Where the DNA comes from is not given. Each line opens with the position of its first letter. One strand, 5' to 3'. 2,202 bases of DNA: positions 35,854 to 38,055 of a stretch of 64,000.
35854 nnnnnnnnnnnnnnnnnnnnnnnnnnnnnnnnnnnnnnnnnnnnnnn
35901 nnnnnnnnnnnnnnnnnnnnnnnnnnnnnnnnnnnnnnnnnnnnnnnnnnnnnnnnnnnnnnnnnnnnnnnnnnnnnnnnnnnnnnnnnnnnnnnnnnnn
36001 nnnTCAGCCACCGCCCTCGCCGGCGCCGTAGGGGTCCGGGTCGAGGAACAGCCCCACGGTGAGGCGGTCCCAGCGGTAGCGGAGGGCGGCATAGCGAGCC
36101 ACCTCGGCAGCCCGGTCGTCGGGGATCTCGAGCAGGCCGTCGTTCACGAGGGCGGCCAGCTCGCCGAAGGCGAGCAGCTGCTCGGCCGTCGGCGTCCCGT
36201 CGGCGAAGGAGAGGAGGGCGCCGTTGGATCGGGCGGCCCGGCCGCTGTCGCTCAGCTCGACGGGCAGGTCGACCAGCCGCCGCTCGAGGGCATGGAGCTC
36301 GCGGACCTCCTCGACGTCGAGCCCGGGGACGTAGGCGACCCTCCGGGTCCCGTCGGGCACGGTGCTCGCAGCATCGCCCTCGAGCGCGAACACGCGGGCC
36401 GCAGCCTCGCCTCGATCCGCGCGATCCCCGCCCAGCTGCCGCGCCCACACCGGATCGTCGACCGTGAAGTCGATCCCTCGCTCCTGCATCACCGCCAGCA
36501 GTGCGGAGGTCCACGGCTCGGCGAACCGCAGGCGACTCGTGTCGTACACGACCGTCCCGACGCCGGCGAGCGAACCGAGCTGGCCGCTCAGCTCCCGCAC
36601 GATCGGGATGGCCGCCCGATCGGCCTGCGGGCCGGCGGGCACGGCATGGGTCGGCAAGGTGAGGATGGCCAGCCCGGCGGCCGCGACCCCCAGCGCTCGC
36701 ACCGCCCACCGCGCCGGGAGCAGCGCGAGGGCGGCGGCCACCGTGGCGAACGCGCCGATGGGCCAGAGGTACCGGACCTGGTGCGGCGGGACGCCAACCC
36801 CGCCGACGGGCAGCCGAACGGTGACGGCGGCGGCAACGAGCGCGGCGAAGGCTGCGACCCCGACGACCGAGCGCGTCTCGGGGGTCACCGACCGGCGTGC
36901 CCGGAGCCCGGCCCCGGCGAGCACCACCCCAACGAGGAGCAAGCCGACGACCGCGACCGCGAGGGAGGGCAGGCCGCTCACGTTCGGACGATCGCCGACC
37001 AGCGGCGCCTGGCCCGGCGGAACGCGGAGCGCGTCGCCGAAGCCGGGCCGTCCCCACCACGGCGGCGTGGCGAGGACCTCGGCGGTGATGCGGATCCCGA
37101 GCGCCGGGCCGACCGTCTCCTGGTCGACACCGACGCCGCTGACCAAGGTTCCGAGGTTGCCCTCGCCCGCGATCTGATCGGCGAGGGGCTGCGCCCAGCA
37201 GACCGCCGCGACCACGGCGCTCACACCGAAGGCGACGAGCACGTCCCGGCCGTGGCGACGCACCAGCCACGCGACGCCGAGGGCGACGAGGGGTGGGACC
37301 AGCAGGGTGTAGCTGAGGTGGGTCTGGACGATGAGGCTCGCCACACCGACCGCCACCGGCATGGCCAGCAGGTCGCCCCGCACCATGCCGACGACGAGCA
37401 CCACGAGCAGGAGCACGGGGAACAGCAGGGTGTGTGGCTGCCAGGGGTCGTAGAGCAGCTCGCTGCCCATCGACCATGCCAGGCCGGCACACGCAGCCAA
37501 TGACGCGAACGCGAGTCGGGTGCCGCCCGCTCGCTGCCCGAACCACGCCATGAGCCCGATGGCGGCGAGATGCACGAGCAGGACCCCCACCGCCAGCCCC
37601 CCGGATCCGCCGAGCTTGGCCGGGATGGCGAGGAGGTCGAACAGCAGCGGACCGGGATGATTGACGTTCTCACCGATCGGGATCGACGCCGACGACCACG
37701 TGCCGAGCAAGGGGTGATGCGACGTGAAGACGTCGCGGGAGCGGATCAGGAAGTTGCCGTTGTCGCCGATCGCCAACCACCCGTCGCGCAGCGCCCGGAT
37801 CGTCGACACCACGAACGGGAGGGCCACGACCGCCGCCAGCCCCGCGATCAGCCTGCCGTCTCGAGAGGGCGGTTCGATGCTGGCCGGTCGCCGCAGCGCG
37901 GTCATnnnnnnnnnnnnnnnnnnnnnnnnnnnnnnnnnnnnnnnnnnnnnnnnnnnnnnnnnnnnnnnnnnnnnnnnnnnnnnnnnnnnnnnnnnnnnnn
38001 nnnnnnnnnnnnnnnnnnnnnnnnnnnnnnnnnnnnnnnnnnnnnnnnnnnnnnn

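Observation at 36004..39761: Tandem pair of about 620-630-aa polytopic membrane paralogues of no recognised family, translationally coupled, inside the arabinan-type island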

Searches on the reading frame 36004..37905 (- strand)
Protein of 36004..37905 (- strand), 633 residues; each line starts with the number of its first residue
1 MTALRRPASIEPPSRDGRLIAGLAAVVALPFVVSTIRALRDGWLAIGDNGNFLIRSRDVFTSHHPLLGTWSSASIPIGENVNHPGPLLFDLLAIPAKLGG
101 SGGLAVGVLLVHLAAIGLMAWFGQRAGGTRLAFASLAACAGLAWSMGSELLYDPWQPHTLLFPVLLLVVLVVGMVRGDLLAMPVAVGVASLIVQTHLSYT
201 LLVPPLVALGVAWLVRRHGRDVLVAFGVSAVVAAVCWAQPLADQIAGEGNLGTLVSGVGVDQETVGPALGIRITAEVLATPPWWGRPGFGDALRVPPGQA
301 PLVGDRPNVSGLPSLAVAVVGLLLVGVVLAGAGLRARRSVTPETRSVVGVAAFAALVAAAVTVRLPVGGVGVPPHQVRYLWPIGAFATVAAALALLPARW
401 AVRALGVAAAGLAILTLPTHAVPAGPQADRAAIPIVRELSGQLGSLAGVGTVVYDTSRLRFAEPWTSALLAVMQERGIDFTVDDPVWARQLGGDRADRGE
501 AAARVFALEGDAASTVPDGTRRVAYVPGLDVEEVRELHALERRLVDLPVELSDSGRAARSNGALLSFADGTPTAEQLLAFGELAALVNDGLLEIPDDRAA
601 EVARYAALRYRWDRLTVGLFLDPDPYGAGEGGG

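Call 6: search_protein_families(library=pfam, proteins=[window:36004-37905:-], max_evalue=1)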
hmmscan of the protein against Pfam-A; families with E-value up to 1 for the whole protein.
window:36004-37905:- (633 aa): 0 families

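Call 7: search_protein_families(library=ncbifam, proteins=[window:36004-37905:-], max_evalue=1)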
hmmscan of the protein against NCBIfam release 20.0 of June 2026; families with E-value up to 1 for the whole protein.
window:36004-37905:- (633 aa): 0 families

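Call 10: find_homologous_proteins(query=window:36004-37905:-)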
Query window:36004-37905:- (633 aa): 391 proteins with E <= 0.001 among 8000 candidates; the best 120 are listed.
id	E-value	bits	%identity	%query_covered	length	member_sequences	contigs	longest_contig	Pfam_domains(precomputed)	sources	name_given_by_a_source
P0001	0.0e+0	1349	100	100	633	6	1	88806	-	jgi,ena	-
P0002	1.2e-276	937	71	99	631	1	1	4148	-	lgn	-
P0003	1.1e-266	904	69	99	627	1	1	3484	-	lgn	-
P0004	3.4e-266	903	69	99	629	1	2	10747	-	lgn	-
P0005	9.4e-262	888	68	99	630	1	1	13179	-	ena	-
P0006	3.5e-259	880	67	99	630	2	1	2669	-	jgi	jgi:hypothetical protein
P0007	1.1e-258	878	66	100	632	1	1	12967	-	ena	-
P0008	1.0e-254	865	66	99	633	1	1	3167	-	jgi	-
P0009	1.2e-254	865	67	99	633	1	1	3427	-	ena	-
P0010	5.3e-252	856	67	99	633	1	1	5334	-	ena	-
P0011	8.9e-248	842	65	99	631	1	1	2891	-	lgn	-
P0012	6.8e-246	836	64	99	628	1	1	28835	-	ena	-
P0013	8.5e-244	829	64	99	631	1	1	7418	-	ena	-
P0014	1.6e-242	825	63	99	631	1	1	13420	-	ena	-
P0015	7.3e-241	819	63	99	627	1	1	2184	-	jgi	jgi:hypothetical protein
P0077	1.4e-115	405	43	98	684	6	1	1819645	-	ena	-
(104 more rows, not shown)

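Call 14: search_solved_structures(query=A1, max_evalue=10, show_alignments=2)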
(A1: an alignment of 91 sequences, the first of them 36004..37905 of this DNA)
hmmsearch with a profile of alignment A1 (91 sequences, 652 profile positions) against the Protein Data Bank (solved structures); distinct sequences matched with E-value up to 10: 55.
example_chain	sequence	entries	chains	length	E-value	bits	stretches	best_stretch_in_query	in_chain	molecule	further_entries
22em_F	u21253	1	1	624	0.011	17.2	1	198-251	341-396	Soluble cytochrome b562,Kappa-type opioid receptor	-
8f7w_R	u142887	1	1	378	0.034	15.5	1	198-251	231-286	Kappa-type opioid receptor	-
8vve_A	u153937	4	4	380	0.035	15.5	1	198-251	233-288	Kappa-type opioid receptor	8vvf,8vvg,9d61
22es_R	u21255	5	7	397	0.039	15.3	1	198-251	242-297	Kappa-type opioid receptor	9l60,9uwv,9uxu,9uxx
6dde_R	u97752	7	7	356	0.076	14.4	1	198-251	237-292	Mu-type opioid receptor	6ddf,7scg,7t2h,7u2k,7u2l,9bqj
8f7s_R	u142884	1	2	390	0.1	13.9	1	198-252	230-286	Delta-type opioid receptor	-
9mqk_A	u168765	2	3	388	0.13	13.6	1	198-251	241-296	Kappa-Opioid Receptor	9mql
8qot_A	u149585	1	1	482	0.16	13.4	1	198-251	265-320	Mu-type opioid receptor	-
9xc6_R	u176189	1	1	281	0.22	12.9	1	198-251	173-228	Mu-type opioid receptor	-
8e0g_A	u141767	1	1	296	0.23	12.8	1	198-251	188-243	Mu-type opioid receptor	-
5c1m_A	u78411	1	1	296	0.23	12.8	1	198-251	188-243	Mu-type opioid receptor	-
9pa3_R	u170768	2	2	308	0.25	12.7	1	198-251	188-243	Mu-type opioid receptor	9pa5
9pa2_R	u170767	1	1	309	0.25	12.7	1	198-251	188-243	Mu-type opioid receptor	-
8dzr_A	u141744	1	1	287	0.26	12.6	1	198-251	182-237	Kappa-type opioid receptor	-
8k9k_R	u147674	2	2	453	0.27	12.6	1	198-251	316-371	Soluble cytochrome b562,Mu-type opioid receptor | Soluble cytochrome b562,Mu-type opioid receptor,Mu-type opioid receptor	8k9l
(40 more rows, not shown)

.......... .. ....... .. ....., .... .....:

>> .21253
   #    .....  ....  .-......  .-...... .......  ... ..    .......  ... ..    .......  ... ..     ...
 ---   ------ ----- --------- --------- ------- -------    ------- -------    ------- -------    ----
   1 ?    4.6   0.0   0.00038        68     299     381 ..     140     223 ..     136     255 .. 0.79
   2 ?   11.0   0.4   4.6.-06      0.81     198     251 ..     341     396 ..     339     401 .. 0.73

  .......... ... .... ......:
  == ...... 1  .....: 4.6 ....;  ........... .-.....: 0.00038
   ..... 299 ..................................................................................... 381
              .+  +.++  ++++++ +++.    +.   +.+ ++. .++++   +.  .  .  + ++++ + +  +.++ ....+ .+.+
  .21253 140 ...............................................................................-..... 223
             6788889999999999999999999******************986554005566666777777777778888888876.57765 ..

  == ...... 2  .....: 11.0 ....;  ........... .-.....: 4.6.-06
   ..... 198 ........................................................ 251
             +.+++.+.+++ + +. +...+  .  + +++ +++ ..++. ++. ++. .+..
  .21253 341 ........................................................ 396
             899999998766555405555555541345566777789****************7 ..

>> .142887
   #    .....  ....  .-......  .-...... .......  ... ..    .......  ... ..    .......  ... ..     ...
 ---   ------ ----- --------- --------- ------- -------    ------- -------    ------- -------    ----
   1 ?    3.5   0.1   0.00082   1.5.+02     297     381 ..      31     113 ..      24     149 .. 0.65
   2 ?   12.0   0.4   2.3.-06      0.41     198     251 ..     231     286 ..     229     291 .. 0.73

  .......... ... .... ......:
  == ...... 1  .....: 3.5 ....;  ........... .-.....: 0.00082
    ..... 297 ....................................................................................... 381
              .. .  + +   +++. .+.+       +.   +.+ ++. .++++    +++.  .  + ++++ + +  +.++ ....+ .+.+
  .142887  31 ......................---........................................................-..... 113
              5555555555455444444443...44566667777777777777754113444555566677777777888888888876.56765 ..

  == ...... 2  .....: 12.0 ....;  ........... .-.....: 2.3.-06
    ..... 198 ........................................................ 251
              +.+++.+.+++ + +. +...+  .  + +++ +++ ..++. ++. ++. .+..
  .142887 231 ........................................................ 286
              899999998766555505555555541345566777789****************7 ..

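Call 26: predict_structure(alignment_id=A1)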
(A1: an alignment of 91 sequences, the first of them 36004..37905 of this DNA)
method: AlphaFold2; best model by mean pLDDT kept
length: 633 residues; sequences in the alignment: 91
mean_pLDDT: 94.8   pTM: 0.94
mean pLDDT of the five models: 94.8, 94.6, 94.0, 93.6, 93.5
residues with pLDDT >= 90: 585; 70-90: 28; 50-70: 12; < 50: 8
segments of 3 or more residues with pLDDT < 50: none
pLDDT, mean of each block of 10 residues (from residue 1): 48 83 98 98 97 98 96 92 95 98 98 99 97 98 96 95 98 98 98 96 98 98 98 98 95 92 95 94 76 92 92 95 97 95 97 98 93 94 97 96 98 96 93 98 97 96 96 98 96 96 98 97 98 98 98 97 96 97 97 98 98 98 86 44
secondary structure, 60 per line:
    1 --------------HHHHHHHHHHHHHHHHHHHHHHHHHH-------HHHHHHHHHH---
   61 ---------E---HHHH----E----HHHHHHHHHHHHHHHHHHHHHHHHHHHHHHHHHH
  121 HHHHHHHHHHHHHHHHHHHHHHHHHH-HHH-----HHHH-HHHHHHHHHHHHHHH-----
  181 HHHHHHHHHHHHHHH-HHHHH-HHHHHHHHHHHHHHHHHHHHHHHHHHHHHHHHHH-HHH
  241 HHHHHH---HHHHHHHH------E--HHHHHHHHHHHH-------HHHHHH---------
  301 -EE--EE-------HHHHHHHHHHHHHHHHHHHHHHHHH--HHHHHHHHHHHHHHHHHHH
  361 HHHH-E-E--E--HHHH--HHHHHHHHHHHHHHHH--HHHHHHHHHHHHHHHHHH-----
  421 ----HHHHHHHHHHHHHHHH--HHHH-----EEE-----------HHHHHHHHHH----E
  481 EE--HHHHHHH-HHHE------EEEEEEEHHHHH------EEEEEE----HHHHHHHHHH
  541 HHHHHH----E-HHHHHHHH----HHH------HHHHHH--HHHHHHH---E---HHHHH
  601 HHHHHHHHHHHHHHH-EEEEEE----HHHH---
elements in order: H15-40 H48-57 H74-77 H87-146 H156-159 H161-175 H181-195 H197-201 H203-236 H238-246 H250-257 H267-278 H286-291 H315-339 H342-364 H374-377 H380-395 H398-415 H425-440 H443-446 E452-454 H466-475 E480-482 H485-491 E503-509 H510-514 E521-526 H531-546 H553-560 H574-579 H582-588 H596-615 E617-622 H627-630
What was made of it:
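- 36004..37905 (-): Gene B: 633-aa polytopic membrane protein, predicted GT-C fold, downstream member of the pair. Model pLDDT 94.8, pTM 0.94 (call 26).
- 36007..36660 (-): C-terminal soluble alpha/beta domain of B (residues 416-633), predicted extracytoplasmic. Secondary structure of the model (call 26).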

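Call 28: fold_search(model_id=the predicted structure, library=pdb)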
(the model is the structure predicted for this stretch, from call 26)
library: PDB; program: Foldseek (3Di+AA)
matches with E <= 10: 215; with E <= 0.001: 3
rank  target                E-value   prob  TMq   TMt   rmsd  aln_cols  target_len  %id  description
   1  5f15                  9.7e-05  1.00  0.45  0.51   7.8       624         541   15  Crystal Structure of ArnT from Cupriavidus metallidurans bound to Undecaprenyl phosphate (released 2016-02-17)
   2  5ezm                  2.0e-04  1.00  0.35  0.40  15.5       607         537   16  Crystal Structure of ArnT from Cupriavidus metallidurans in the apo state (released 2016-02-17)
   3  7bvf_B                5.6e-04  1.00  0.37  0.24   7.2       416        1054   15  Cryo-EM structure of Mycobacterium tuberculosis arabinosyltransferase EmbA-EmbB-AcpM2 in complex with ethambutol (released 2020-04-29)
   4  7bvh_A                1.5e-03  1.00  0.35  0.23  19.3       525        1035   14  Crystal structure of arabinosyltransferase EmbC2-AcpM2 complex from Mycobacterium smegmatis complexed with di-arabinos (released 2020-04-29)
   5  9s6t_A                1.9e-03  1.00  0.35  0.43  10.3       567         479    9  Ternary cryo-EM structure of chicken ALG12 with Dol25-PP-GlcNAc2Man7, Dol25-P-Man, and Fab (released 2026-03-18)
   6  7bvc_A                5.3e-03  0.99  0.30  0.19  21.0       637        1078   13  Cryo-EM structure of Mycobacterium smegmatis arabinosyltransferase EmbA-EmbB-AcpM2 in complex with ethambutol (released 2020-04-29)
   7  6x0o                  7.4e-03  0.99  0.29  0.20  14.9       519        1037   15  Single-Particle Cryo-EM Structure of Arabinosyltransferase EmbB from Mycobacterium smegmatis (released 2020-06-10)
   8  7e9s_A                1.5e-02  0.95  0.35  0.28  15.6       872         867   10  Archaeal oligosaccharyltransferase AglB from Archaeoglobus fulgidus in complex with an inhibitory peptide and a dolich (released 2021-09-08)
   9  3waj                  3.4e-02  0.92  0.35  0.30  17.3       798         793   11  Crystal structure of the Archaeoglobus fulgidus oligosaccharyltransferase (O29867_ARCFU) complex with Zn and sulfate (released 2013-10-30)
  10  7tpg_B                5.4e-02  0.60  0.15  0.21  15.9       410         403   16  Single-Particle Cryo-EM Structure of the WaaL O-antigen ligase in its ligand bound state (released 2022-04-06)
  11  5gpj_A                6.4e-02  0.14  0.13  0.12  24.4       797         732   10  Crystal Structure of Proton-Pumping Pyrophosphatase (released 2016-12-28)
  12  9s6r_A                1.2e-01  0.95  0.31  0.45  10.7       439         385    9  Ternary cryo-EM structure of yeast ALG3 with Dol25-PP-GlcNAc2Man5, Dol25-P-Man, and Fab (released 2026-03-18)
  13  8pn9_A                1.4e-01  0.87  0.36  0.35  12.2       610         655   10  Structure of human oligosaccharyltransferase OST-A complex bound to NGI-1 (released 2024-05-08)
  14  7bx8_A                1.4e-01  0.97  0.31  0.21  11.1       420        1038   14  Mycobacterium smegmatis arabinosyltransferase complex EmbB2-AcpM2 in symmetric "resting state" (released 2020-05-27)
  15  9ntc                  2.2e-01  0.07  0.10  0.12  22.8       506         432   12  Structure of Synaptic Vesicle Protein 2A Bound to Brivaracetam and UCB1244283 (released 2025-09-10)
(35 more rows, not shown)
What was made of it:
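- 36004..37905 (-): Foldseek best match ArnT 5f15, E 9.7e-5, then EmbB, EmbC and ALG12 (call 28).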

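Call 30: find_related_loci(query=A1, collection=genome_contigs, flank=10000)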
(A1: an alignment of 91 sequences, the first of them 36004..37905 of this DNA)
Query A1 (633 aa) in genome_contigs; peptide patterns used: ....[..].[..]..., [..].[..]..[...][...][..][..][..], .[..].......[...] (x = any residue, [..] = any of these).
235 stretches matched a pattern; 206 encode a relative of the query (tblastn E <= 1e-3); the best 80 are kept; 79 distinct loci.
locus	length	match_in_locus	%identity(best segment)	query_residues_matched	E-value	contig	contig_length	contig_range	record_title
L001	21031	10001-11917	42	11-623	8e-122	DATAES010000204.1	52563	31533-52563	MAG TPA_asm: Acidimicrobiales bacterium isolate SMAG_U6783 k141_6884985, whole genome shotgun sequence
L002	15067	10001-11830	45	20-623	1e-117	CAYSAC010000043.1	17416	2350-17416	MAG TPA_asm: uncultured Acidimicrobiaceae bacterium isolate SRP136066_co1_115 genome assembly, contig: NODE_3376_length_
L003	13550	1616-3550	41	2-623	2e-116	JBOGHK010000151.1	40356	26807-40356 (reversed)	MAG: Acidimicrobiales bacterium isolate M3-S_metawrap_bin.105 k127_1512740, whole genome shotgun sequence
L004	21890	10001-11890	42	12-623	3e-116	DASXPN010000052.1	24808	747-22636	MAG TPA_asm: Acidimicrobiales bacterium isolate SMAG_U5409 k141_1215194, whole genome shotgun sequence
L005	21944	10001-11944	39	15-623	7e-111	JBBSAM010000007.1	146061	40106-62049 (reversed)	MAG: Acidimicrobiia bacterium isolate La6_maxbin2.368 La6_maxbin2.368_K_2155999_L_146061_cov_66.0000, whole genome shotg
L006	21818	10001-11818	43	29-623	9e-110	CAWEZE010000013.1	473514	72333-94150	MAG: uncultured bacterium isolate MFD09267.bin.1.261 genome assembly, contig: contig_32184, whole genome shotgun sequenc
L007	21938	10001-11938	38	11-623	3e-109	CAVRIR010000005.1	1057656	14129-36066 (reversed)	MAG: uncultured Acidimicrobiia bacterium isolate MFD05841.bin.1.39 genome assembly, contig: contig_33300, whole genome s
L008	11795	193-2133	42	6-628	5e-109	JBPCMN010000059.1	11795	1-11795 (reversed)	MAG: Acidimicrobiia bacterium isolate TH_ant_mag_105 S1Ck127_9846851_flag_0_multi_19.9837_len_11795, whole genome shotgu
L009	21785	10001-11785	43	33-623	7e-109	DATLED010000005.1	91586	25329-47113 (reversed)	MAG TPA_asm: Acidimicrobiales bacterium isolate SMAG_U14367 k141_32405, whole genome shotgun sequence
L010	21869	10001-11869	41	34-621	2e-106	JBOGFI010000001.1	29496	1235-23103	MAG: Acidimicrobiia bacterium isolate M3-S_metawrap_bin.36 k127_460940, whole genome shotgun sequence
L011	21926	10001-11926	41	2-623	3e-106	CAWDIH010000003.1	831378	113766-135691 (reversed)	MAG: uncultured Acidimicrobiia bacterium isolate MFD04850.bin.2.5 genome assembly, contig: contig_5619, whole genome sho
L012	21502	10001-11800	42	42-623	1e-104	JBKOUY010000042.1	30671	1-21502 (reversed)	MAG: Actinomycetota bacterium isolate GM_HAYS_MAG_00007 GM_HAYS_000000007837, whole genome shotgun sequence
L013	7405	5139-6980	41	26-620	9e-105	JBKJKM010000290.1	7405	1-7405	MAG: Acidimicrobiales bacterium isolate ant_bin.242 k117_4880746, whole genome shotgun sequence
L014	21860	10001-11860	44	32-623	1e-104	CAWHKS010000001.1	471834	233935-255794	MAG: uncultured Acidimicrobiales bacterium isolate MFD02840.bin.2.184 genome assembly, contig: contig_10262, whole genom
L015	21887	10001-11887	41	11-623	7e-105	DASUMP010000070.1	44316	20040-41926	MAG TPA_asm: Acidimicrobiia bacterium isolate SMAG_U1576 k141_544689, whole genome shotgun sequence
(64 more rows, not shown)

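Call 61: find_encoding_contigs(protein=window:36004-37905:-, flank=10000, max_places=3)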
Protein window:36004-37905:- (633 aa): no gene with exactly this product is on record in the collection.
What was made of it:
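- Tried and rejected: An exact look-up of B in the assembly index found no record (call 61).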
